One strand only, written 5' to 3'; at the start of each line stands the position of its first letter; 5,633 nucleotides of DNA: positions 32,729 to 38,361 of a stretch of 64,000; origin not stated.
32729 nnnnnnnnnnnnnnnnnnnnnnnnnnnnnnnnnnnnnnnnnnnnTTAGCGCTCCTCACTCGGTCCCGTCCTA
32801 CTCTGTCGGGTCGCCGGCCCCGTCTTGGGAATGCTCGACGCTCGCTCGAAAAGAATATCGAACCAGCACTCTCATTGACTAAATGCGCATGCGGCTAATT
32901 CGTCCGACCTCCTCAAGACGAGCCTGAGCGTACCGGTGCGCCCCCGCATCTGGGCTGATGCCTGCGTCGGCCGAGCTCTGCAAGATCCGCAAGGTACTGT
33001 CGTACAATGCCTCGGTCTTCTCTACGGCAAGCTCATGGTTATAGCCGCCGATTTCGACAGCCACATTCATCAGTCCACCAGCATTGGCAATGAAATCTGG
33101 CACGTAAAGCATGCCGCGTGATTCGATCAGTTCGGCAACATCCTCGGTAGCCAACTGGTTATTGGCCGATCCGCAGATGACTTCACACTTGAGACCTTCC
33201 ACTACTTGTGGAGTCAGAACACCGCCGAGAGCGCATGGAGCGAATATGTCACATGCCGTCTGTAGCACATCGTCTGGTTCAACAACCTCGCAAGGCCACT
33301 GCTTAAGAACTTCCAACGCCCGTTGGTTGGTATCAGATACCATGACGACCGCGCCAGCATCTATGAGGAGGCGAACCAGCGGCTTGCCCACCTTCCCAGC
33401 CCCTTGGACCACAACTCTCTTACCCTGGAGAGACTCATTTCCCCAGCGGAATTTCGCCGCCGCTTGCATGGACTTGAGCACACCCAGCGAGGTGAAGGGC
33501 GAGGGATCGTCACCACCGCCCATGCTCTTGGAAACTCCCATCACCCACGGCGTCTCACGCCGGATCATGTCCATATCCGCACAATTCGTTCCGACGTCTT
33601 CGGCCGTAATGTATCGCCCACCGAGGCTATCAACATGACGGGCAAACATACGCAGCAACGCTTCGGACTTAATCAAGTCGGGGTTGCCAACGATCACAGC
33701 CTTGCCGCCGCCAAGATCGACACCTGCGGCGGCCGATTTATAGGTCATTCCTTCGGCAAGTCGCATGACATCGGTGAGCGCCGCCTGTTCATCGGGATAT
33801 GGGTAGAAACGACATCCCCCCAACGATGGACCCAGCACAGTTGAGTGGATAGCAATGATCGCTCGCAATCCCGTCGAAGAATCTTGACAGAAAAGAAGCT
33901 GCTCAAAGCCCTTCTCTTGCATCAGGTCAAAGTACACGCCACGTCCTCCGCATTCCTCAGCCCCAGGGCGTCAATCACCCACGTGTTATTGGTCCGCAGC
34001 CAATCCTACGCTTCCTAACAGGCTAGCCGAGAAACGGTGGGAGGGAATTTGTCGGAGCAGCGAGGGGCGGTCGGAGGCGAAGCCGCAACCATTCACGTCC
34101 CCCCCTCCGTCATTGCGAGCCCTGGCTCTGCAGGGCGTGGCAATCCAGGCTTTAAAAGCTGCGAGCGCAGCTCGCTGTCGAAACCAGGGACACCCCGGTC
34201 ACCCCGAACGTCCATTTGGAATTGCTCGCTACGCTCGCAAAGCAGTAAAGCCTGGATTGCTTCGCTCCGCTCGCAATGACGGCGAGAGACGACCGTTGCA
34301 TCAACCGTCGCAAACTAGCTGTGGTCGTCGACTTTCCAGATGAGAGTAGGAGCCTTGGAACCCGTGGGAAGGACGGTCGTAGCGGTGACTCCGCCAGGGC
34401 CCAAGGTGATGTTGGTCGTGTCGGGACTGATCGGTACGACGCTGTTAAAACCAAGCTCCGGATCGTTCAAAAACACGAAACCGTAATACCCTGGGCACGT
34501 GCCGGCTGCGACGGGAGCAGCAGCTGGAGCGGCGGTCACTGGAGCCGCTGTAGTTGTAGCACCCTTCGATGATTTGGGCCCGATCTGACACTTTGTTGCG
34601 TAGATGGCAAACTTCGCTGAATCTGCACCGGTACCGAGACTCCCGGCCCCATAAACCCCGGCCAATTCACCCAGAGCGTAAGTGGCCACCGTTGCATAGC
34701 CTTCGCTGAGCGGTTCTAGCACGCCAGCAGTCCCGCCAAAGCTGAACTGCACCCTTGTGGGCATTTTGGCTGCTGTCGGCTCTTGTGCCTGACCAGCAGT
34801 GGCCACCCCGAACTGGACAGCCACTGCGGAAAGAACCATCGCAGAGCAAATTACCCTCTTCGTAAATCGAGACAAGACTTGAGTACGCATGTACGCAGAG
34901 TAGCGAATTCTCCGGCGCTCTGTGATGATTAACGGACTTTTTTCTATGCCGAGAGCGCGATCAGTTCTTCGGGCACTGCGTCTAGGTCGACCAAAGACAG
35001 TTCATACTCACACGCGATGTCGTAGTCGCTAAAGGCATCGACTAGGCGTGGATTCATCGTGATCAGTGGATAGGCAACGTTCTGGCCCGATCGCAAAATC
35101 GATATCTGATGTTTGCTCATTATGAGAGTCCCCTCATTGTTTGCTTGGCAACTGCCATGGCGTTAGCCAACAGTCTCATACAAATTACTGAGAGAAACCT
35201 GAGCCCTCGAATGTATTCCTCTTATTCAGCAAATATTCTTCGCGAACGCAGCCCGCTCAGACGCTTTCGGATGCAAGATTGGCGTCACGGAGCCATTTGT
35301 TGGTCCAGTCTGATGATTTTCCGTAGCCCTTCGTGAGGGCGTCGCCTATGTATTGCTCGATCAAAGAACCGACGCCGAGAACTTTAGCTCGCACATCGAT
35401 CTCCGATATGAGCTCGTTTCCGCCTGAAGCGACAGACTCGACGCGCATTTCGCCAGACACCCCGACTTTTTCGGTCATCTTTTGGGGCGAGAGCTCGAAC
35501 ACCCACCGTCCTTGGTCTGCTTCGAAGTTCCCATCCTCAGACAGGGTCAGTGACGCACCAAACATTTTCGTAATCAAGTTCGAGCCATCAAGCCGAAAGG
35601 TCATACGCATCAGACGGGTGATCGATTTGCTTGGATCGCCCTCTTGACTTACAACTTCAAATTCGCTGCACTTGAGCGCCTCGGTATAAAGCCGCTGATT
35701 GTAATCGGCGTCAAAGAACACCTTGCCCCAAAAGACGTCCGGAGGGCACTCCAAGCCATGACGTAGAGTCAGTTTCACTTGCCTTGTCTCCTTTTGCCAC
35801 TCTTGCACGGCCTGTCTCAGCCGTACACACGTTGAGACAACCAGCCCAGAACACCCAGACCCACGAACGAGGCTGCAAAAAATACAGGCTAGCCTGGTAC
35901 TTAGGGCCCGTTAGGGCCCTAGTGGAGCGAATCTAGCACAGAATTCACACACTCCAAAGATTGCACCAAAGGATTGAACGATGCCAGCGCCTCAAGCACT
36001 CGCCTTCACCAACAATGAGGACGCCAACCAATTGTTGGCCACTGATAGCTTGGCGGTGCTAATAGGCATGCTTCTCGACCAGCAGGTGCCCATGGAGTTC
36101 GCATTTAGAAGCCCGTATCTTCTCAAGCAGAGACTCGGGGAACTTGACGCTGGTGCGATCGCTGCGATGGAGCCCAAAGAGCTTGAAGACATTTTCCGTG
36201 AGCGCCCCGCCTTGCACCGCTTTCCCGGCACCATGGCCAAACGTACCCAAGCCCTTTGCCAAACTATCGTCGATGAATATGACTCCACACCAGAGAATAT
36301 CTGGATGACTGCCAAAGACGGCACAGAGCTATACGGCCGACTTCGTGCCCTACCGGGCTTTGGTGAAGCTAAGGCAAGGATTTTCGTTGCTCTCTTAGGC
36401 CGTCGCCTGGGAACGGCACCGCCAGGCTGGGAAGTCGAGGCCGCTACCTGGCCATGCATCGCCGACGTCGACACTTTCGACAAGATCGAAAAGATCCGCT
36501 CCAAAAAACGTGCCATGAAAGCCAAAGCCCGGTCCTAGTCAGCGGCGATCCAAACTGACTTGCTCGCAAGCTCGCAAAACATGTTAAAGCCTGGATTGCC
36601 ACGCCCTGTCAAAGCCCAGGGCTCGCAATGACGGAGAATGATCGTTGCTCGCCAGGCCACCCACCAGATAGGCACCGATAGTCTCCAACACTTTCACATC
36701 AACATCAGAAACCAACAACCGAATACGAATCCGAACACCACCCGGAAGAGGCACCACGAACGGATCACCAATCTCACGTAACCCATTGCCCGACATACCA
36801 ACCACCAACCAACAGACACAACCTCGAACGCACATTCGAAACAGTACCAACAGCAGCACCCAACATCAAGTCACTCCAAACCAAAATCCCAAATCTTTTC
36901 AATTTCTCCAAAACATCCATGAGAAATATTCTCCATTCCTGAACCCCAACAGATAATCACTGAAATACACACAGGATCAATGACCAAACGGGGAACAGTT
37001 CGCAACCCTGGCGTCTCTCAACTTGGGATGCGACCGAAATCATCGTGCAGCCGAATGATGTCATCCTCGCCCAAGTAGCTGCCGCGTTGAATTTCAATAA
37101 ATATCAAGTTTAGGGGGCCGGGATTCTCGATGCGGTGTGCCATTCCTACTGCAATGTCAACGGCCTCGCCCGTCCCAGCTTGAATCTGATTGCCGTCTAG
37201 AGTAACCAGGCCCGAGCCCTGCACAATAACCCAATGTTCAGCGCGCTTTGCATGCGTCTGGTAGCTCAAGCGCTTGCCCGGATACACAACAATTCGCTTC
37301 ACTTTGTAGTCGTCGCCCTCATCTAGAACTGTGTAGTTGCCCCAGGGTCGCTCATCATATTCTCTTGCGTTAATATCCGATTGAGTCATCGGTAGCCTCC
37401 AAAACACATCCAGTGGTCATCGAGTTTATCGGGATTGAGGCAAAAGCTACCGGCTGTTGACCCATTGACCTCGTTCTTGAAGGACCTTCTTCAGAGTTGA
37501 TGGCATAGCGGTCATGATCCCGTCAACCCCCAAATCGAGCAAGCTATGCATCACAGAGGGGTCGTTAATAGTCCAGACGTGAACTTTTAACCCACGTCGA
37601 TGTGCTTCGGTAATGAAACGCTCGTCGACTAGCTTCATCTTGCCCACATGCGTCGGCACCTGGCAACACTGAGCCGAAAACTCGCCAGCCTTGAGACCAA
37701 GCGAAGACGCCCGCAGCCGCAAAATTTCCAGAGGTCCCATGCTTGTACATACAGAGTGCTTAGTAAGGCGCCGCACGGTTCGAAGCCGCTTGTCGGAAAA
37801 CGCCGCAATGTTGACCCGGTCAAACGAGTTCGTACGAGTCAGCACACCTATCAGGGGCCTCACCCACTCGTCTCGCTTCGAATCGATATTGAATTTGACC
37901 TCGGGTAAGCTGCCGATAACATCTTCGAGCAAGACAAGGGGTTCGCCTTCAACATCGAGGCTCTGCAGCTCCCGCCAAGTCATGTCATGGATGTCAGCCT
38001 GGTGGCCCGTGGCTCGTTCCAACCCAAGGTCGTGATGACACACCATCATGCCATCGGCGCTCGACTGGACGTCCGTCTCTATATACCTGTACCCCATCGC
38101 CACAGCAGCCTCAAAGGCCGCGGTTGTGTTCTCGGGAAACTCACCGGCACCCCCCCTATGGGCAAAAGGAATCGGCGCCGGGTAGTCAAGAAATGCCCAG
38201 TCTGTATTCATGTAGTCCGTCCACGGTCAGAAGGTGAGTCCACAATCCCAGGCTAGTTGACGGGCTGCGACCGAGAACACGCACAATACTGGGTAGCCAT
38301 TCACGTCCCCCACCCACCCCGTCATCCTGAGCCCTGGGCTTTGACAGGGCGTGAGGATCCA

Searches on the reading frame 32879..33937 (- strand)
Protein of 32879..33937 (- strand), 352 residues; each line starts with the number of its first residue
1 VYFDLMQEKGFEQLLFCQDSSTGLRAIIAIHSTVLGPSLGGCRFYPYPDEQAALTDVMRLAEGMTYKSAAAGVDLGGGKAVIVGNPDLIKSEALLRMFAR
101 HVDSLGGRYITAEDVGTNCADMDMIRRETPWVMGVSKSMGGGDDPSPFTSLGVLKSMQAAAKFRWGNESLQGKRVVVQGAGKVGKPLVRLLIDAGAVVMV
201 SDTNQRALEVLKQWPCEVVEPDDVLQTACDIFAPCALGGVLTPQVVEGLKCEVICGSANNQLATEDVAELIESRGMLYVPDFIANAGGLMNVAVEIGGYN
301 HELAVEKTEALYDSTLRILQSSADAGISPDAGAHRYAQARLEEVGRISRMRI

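Call 51: search_protein_families(library=pfam, proteins=[window:32879-33937:-], max_evalue=0.00001)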
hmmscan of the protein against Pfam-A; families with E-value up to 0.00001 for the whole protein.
window:32879-33937:- (352 aa): 2 families
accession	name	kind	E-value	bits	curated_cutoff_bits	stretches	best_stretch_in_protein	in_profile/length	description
PF02812.23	ELFV_dehydrog_N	-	4.9e-28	97.9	25.3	1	21-129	14-127/129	Glu/Leu/Phe/Val dehydrogenase, dimerisation domain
PF00208.27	ELFV_dehydrog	-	1.7e-20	74.2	23.4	2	216-305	99-190/241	Glutamate/Leucine/Phenylalanine/Valine dehydrogenase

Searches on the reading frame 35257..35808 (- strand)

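Call 51: search_protein_families(library=pfam, proteins=[window:35257-35808:-], max_evalue=0.00001)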
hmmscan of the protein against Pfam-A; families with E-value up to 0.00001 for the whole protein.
window:35257-35808:- (183 aa): 1 family
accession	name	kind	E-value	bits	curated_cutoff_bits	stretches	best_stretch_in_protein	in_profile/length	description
PF10698.15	DUF2505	-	1.1e-11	45.5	26.9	1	19-173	6-158/158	Protein of unknown function (DUF2505)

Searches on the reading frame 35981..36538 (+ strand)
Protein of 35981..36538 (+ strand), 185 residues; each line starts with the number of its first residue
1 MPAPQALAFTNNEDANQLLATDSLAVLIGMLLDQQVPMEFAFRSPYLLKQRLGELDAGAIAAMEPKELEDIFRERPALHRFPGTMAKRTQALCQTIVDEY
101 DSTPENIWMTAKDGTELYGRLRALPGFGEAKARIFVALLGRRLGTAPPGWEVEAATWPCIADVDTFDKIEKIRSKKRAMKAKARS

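Call 51: search_protein_families(library=pfam, proteins=[window:35981-36538:+], max_evalue=0.00001)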
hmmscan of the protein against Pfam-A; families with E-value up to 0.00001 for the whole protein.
window:35981-36538:+ (185 aa): 1 family
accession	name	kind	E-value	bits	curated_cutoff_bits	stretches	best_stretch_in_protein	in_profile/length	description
PF00730.31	HhH-GPD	-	7.2e-07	30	26.2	1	28-137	1-67/108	HhH-GPD superfamily base excision DNA repair protein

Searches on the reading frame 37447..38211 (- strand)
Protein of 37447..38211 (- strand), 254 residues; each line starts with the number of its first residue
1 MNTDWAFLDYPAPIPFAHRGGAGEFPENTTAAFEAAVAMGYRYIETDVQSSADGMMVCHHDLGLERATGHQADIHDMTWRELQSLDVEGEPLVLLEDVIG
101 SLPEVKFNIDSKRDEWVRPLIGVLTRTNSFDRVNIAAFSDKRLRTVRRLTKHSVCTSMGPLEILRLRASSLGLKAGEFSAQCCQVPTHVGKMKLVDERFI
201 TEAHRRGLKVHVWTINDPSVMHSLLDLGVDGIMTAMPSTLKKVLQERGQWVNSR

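Call 51: search_protein_families(library=pfam, proteins=[window:37447-38211:-], max_evalue=0.00001)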
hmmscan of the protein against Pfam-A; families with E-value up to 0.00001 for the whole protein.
window:37447-38211:- (254 aa): 2 families
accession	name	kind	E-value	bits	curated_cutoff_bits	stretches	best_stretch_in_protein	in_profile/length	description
PF03009.23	GDPD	-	5.9e-43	148.2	23.6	1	18-235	1-240/244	Glycerophosphoryl diester phosphodiesterase family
PF13653.12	GDPD_2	-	1.9e-07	31.7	27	0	209-234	1-26/30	Glycerophosphoryl diester phosphodiesterase family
